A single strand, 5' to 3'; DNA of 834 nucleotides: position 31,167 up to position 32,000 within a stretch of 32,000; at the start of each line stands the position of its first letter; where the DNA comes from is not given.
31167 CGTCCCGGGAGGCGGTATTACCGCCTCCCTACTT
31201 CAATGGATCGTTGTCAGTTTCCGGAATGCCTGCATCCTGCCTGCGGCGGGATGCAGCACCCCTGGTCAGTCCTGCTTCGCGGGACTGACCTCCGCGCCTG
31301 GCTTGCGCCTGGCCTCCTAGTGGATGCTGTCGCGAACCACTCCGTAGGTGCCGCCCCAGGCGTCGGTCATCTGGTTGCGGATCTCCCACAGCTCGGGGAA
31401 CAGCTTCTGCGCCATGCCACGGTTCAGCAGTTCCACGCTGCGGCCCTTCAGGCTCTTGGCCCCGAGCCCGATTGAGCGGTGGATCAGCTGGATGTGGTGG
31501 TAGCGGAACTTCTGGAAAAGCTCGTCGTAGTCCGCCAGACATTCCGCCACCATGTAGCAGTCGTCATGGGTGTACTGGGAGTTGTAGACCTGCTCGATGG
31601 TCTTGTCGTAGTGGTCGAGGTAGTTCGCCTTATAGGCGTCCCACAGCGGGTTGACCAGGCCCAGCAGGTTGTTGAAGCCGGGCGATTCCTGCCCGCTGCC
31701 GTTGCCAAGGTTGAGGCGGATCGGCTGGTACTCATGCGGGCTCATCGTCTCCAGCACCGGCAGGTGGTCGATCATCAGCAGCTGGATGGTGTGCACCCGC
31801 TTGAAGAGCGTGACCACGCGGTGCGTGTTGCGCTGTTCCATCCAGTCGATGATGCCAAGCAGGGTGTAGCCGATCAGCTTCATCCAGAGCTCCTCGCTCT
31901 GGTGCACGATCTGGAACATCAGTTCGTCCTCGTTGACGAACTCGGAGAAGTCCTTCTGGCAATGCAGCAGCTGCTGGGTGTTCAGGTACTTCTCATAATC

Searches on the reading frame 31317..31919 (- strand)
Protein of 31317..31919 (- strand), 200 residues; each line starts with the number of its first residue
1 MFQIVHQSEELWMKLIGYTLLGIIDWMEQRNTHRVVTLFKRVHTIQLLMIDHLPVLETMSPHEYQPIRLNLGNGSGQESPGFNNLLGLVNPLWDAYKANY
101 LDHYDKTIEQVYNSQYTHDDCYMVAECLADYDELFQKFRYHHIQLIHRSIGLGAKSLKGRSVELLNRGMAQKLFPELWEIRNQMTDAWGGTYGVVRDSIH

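Call 87: find_encoding_contigs(protein=window:31317-31919:-, flank=10000, max_places=3)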
Protein window:31317-31919:- (200 aa): no gene with exactly this product is on record in the collection.
